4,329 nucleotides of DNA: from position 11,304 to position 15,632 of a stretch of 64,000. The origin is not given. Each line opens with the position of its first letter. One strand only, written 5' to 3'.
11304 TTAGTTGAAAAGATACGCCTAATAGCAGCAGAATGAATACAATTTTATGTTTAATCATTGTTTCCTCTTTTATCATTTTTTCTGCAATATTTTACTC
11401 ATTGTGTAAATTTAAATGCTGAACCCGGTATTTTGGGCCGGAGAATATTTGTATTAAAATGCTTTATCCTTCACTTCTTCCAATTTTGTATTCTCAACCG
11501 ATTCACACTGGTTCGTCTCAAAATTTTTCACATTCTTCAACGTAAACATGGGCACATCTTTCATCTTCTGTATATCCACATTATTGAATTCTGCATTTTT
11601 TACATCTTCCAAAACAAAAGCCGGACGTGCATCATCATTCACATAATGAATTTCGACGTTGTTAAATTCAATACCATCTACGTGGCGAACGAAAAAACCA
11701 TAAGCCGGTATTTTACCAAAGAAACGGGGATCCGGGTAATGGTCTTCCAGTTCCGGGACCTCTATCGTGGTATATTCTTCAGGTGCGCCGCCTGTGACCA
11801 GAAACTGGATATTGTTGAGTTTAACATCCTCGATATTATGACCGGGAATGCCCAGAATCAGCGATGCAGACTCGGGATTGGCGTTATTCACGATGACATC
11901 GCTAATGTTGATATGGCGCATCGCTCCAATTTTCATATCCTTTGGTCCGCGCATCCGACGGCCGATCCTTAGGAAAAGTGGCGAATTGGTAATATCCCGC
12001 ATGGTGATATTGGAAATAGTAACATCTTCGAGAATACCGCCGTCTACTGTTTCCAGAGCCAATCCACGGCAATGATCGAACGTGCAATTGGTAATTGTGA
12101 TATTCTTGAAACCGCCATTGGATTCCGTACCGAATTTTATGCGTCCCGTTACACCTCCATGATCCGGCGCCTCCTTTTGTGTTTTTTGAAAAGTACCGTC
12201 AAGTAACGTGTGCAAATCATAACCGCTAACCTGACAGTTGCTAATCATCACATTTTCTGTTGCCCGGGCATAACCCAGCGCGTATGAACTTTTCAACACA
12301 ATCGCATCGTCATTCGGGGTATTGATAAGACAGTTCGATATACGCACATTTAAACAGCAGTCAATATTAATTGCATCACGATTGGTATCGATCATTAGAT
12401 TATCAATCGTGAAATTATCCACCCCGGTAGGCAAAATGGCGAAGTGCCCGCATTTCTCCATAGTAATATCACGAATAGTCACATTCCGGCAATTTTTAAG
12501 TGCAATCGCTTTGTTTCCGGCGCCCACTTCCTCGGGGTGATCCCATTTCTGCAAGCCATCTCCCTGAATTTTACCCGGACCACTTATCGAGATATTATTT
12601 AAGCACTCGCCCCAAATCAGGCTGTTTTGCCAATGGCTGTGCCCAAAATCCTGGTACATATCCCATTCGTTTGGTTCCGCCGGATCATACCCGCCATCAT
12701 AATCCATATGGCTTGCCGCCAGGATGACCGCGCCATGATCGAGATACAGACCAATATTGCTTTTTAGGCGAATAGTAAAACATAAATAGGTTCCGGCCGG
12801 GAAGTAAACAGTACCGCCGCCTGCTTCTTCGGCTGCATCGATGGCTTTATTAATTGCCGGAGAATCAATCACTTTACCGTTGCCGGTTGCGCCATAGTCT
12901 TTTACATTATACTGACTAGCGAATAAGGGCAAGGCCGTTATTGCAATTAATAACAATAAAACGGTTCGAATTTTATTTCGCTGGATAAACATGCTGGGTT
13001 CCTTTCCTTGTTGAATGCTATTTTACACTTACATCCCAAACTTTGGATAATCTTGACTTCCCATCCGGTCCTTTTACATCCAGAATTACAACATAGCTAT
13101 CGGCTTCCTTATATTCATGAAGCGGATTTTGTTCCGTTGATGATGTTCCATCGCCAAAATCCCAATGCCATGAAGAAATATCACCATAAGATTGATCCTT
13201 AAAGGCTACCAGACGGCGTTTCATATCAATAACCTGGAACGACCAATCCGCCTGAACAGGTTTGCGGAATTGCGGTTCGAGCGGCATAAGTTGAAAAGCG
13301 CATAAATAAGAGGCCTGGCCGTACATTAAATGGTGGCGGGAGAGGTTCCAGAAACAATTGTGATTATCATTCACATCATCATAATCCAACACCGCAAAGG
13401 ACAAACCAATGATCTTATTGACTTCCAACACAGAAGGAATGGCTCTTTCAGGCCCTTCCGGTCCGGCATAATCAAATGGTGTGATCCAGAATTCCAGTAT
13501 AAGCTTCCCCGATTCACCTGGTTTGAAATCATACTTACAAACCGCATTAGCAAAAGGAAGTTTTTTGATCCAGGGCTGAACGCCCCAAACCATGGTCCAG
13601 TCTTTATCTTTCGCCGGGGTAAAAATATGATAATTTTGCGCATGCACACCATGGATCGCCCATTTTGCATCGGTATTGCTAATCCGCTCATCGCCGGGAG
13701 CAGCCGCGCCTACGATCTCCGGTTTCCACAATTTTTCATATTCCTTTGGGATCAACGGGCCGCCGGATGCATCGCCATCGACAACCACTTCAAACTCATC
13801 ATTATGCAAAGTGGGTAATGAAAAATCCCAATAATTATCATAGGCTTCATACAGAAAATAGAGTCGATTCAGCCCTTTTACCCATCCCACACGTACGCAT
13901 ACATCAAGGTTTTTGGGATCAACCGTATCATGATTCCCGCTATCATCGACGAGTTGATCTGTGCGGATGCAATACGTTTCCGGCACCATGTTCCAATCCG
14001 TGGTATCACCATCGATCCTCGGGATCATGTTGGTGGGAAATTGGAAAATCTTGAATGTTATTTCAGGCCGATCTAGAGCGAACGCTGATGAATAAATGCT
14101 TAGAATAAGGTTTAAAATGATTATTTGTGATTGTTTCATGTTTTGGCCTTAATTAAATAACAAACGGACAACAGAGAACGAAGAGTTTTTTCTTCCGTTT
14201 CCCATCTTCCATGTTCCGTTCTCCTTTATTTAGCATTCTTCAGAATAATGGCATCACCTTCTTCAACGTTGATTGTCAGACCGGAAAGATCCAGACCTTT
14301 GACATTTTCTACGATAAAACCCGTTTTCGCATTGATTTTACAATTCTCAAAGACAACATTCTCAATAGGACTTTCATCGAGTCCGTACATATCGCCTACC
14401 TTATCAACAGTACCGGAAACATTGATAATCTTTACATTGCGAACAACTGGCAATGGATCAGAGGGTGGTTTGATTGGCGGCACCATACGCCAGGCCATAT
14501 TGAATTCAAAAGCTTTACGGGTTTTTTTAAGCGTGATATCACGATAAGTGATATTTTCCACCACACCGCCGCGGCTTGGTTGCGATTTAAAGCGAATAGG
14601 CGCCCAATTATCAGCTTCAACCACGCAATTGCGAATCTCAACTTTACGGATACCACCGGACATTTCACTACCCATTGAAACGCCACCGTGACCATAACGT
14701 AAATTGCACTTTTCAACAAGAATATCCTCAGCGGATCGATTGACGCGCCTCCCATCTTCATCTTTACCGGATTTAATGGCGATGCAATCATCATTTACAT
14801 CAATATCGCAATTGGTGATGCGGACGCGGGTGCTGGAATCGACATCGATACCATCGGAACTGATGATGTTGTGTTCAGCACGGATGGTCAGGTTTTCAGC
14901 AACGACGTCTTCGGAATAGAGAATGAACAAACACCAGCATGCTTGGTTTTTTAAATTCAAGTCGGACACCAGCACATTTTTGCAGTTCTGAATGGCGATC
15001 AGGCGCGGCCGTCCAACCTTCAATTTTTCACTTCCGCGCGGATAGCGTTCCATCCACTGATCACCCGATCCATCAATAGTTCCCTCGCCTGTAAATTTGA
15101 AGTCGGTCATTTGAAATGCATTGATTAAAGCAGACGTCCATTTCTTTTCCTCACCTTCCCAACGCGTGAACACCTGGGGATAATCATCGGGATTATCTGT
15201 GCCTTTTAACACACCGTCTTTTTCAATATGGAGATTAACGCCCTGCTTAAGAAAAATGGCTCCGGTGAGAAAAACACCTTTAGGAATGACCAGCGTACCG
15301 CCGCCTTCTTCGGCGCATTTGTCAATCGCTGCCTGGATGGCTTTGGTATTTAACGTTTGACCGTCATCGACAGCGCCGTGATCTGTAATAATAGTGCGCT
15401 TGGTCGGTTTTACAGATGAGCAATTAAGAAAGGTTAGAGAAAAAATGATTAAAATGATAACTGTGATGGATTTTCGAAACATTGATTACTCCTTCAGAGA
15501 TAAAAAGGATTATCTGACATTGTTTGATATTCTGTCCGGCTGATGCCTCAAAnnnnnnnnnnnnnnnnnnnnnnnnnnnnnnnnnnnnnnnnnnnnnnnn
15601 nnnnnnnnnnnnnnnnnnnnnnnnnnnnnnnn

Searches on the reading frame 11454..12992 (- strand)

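Call 13: search_protein_families(library=pfam, proteins=[window:11454-12992:-], max_evalue=0.00001)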
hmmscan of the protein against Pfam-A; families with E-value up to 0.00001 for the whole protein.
window:11454-12992:- (512 aa): 4 families
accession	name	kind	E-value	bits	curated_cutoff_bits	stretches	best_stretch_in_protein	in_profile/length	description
PF12708.12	Pect-lyase_RHGA_epim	-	5.8e-17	62.6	27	1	29-257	3-211/213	Rhamnogalacturonase A/epimerase, pectate lyase-like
PF00295.23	Glyco_hydro_28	-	1.8e-12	47.4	22.9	1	120-402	45-309/324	Glycosyl hydrolases family 28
PF13229.12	Beta_helix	-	6.8e-12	45.7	25.9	1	159-255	45-140/158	Right handed beta helix region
PF05048.19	NosD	-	5.3e-06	26.4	23.6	0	160-260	60-153/212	Periplasmic copper-binding protein (NosD)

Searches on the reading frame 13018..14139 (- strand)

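Call 13: search_protein_families(library=pfam, proteins=[window:13018-14139:-], max_evalue=0.00001)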
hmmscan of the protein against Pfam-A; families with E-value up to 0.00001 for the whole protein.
window:13018-14139:- (373 aa): 2 families
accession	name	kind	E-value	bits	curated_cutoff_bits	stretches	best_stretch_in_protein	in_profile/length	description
PF18911.6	PKD_4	-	2.3e-11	44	27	1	312-369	25-82/85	PKD domain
PF00801.26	PKD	-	7.9e-09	35.8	23.5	1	311-366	17-76/80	PKD domain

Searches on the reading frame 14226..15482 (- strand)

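Call 13: search_protein_families(library=pfam, proteins=[window:14226-15482:-], max_evalue=0.00001)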
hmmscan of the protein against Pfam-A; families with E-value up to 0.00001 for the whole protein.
window:14226-15482:- (418 aa): 3 families
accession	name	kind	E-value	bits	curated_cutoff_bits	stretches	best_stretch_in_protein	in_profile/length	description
PF00295.23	Glyco_hydro_28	-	6e-42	144.3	22.9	1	56-395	1-319/324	Glycosyl hydrolases family 28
PF12708.12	Pect-lyase_RHGA_epim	-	1.8e-07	31.6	27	0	32-84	4-58/213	Rhamnogalacturonase A/epimerase, pectate lyase-like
PF13229.12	Beta_helix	-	3.9e-06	27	25.9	0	162-292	3-114/158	Right handed beta helix region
